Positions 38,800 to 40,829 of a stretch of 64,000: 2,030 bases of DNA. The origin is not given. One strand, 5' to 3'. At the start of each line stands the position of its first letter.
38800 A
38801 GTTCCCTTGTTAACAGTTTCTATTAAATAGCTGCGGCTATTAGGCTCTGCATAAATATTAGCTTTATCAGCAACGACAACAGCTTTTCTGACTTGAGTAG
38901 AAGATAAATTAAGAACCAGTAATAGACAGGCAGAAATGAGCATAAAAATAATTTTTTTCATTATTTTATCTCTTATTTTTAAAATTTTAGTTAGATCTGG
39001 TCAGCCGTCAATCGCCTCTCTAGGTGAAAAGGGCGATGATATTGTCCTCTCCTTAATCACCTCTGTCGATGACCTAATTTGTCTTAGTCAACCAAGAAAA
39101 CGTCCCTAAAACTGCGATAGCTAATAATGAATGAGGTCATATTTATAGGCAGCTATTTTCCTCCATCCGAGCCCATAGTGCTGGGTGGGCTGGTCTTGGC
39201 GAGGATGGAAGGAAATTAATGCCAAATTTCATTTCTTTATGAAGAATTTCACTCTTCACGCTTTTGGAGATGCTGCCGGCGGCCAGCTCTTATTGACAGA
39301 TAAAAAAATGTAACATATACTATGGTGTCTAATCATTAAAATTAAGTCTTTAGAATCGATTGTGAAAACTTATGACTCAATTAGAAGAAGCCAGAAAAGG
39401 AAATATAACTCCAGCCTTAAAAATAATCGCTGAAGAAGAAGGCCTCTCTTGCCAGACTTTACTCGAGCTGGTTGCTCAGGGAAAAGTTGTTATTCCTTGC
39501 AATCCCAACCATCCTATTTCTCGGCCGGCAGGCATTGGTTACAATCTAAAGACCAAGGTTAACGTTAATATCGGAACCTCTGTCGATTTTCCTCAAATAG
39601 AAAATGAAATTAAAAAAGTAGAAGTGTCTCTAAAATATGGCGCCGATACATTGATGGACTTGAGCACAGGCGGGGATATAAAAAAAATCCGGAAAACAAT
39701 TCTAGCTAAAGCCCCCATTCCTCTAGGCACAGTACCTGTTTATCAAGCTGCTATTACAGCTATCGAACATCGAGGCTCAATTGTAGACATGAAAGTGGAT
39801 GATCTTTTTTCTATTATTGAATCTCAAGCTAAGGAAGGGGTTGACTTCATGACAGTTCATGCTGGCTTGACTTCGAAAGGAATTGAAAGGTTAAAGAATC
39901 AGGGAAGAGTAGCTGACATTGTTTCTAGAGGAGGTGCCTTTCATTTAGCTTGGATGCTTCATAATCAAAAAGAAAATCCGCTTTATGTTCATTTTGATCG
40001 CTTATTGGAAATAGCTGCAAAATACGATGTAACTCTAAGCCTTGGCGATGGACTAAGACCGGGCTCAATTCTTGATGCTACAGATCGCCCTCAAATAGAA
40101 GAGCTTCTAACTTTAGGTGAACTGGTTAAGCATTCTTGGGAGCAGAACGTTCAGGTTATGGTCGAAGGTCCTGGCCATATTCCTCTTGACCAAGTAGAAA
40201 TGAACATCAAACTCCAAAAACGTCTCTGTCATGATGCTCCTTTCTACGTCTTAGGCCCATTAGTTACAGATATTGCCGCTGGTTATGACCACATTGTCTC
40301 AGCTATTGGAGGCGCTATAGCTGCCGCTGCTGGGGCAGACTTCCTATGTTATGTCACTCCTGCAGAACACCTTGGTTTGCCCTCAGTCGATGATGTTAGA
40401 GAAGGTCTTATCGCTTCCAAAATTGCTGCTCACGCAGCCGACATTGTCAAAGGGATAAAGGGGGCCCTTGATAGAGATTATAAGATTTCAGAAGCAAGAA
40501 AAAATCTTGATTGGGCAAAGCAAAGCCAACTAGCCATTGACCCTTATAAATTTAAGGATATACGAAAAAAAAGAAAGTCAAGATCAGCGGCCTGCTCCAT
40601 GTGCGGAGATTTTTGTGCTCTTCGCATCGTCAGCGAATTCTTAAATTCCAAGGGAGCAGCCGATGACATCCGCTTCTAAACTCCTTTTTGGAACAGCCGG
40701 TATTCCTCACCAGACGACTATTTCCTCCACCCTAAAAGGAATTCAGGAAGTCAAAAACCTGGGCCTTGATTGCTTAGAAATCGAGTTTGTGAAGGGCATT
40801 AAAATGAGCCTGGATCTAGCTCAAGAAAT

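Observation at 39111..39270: Dispersed ~160-nt intergenic repeat family (four copies) with nested stems and a conserved ~30-codon ORF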

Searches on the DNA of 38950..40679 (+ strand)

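Call 10: search_rna_families(source=window, start=38950, end=39400, threshold=evalue, max_evalue=10, show_alignments=3)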
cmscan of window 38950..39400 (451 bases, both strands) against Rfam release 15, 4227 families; matches with E-value up to 10: 6.
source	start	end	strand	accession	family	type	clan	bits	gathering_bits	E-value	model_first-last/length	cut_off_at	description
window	39268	39386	-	RF03860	MIR1520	Gene; miRNA;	CL00145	18.5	53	5.8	1-122/122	no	MIR1520 microRNA precursor family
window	39341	39397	+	RF01564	DdR14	Gene; snRNA; snoRNA; CD-box;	-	18.1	80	8.6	1-65/65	no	D. discoideum snoRNA DdR14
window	39098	39206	-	RF00072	SNORA75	Gene; snRNA; snoRNA; HACA-box;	-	15.9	80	8.4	1-134/134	no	Small nucleolar RNA SNORA75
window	39328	39354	-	RF02444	SpR10_sRNA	Gene; sRNA;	-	14.6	50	2.1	9-35/47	no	Streptococcus sRNA SpR10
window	39225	39263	-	RF00440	SNORD37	Gene; snRNA; snoRNA; CD-box;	-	13.4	45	9.6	1-65/65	no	Small nucleolar RNA SNORD37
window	39159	39254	+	RF02181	ST7-AS2_1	Gene; lncRNA;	-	12.9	80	4.2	1-72/72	no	ST7 antisense RNA 2 conserved region 1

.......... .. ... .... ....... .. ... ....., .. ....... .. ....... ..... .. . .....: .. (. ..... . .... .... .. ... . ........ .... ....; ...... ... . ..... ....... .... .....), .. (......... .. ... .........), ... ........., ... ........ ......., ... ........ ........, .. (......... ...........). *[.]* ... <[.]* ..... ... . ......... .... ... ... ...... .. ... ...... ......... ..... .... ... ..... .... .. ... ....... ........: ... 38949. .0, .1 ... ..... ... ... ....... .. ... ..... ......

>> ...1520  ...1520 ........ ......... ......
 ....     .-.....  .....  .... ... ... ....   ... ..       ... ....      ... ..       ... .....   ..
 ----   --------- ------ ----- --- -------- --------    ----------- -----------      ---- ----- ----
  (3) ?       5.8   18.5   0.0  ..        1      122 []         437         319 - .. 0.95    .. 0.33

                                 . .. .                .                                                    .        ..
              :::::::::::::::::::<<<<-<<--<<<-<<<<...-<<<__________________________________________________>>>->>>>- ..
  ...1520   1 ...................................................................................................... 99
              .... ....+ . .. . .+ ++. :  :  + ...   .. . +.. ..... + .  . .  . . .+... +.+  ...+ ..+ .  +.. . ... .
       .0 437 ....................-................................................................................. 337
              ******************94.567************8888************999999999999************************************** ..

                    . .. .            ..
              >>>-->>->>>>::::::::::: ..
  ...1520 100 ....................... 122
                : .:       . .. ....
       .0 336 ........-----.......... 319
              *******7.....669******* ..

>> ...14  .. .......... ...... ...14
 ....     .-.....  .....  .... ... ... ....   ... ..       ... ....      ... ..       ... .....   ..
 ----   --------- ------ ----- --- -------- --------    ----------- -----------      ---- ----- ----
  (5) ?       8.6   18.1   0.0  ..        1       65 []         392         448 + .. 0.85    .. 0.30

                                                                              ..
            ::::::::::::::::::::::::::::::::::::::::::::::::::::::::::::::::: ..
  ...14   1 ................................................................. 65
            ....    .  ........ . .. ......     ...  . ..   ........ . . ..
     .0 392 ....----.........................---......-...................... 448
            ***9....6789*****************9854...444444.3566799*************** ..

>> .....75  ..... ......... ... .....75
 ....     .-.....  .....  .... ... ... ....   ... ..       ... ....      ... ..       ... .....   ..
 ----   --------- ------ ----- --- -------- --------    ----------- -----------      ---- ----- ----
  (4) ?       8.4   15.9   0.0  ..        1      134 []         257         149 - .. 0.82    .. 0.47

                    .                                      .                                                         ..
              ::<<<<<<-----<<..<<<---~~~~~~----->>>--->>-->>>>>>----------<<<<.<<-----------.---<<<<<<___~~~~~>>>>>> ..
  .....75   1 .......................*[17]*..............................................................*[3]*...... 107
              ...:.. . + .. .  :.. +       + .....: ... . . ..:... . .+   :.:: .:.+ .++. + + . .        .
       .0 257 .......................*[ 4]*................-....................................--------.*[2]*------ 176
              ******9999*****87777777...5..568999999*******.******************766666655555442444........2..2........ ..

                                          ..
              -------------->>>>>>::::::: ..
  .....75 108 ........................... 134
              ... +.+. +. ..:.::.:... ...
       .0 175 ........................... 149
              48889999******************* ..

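Call 71: build_rna_model(alignment_id=A6)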
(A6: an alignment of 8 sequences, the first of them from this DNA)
Model R1 built from alignment A6 (8 sequences, 92 columns); structure: RNAalifold consensus.
model positions 83; base pairs 19; branch points 0; effective number of sequences 3.29; information 0.684 bits per position. Calibrated on 0.2 Mb of random sequence (short: E-values are rough).
structure used (alignment columns):
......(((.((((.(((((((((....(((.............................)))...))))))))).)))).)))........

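Call 72: search_with_rna_model(model_id=R1, sources=[window, L003, L009, L011, L016, L018, L023, L002], max_evalue=10)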
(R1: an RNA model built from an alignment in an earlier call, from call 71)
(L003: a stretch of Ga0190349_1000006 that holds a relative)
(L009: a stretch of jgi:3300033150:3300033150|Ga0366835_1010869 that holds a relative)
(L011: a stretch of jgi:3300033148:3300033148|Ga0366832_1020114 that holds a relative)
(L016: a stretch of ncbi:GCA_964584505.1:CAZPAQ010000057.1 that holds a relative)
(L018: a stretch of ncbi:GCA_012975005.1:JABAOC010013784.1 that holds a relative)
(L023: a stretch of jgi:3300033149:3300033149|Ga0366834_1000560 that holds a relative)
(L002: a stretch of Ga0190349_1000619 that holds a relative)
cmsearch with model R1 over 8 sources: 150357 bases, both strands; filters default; matches with E-value up to 10: 16.
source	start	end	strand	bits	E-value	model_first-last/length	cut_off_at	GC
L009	10018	10100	+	101.5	7.8e-25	1-83/83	no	0.55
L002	10238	10320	-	98.3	5.9e-24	1-83/83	no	0.54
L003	9718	9800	-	93.6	1.1e-22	1-83/83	no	0.54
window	39144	39227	+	86.8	8.5e-21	1-83/83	no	0.5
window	63759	63839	+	83.8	5.7e-20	1-83/83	no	0.42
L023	5893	5975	-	75.1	1.4e-17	1-83/83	no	0.52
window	10609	10692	+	74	2.8e-17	1-83/83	no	0.52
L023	18730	18813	+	74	2.8e-17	1-83/83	no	0.52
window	36140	36227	-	62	5.7e-14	1-83/83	no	0.47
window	13910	13997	+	59.9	2.1e-13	1-83/83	no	0.48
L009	10017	10100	-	33.1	4.8e-06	1-83/83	no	0.55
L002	10238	10321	+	30.7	2.2e-05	1-83/83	no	0.54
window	63756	63839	-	29.5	4.7e-05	1-83/83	no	0.4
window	39141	39227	-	25.7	0.0005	1-83/83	no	0.48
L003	9718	9802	+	22.4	0.0041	1-83/83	no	0.53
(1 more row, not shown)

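Call 77: search_with_rna_model(model_id=R1, sources=[L024, L025, L026, L027, L028, L029, L030, L031, L032, L033], max_evalue=10)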
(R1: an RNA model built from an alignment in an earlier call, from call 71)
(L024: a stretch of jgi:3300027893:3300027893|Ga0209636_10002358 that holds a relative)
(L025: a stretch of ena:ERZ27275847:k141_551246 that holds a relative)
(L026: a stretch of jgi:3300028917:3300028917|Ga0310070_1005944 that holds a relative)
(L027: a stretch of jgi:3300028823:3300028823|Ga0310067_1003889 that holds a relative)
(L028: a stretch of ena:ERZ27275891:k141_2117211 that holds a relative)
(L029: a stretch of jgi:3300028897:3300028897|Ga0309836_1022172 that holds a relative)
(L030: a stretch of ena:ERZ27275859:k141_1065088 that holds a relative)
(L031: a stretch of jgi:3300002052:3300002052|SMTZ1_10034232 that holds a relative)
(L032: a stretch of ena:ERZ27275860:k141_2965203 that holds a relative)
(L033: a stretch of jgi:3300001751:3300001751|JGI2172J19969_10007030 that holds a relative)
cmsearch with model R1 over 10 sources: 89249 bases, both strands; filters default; matches with E-value up to 10: 0.
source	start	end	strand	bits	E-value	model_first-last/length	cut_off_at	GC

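Call 78: search_rna_families(sources=[L024, L011, L018], threshold=gathering)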
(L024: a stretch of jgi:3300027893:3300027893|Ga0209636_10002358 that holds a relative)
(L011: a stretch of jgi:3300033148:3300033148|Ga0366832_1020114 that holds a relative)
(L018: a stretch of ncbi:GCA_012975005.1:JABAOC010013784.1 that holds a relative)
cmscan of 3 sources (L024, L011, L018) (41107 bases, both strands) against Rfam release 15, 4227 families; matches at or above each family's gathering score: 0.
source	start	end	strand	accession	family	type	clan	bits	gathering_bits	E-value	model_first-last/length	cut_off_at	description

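Call 89: search_with_rna_model(model_id=R1, sources=[L034, L035, L012, L017], max_evalue=10)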
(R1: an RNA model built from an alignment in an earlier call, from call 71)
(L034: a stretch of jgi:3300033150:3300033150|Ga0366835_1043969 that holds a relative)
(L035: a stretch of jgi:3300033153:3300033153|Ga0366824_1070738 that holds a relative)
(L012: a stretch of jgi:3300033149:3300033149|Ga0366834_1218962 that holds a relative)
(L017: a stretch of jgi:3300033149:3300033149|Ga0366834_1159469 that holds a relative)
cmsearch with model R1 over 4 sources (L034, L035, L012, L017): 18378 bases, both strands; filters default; matches with E-value up to 10: 0.
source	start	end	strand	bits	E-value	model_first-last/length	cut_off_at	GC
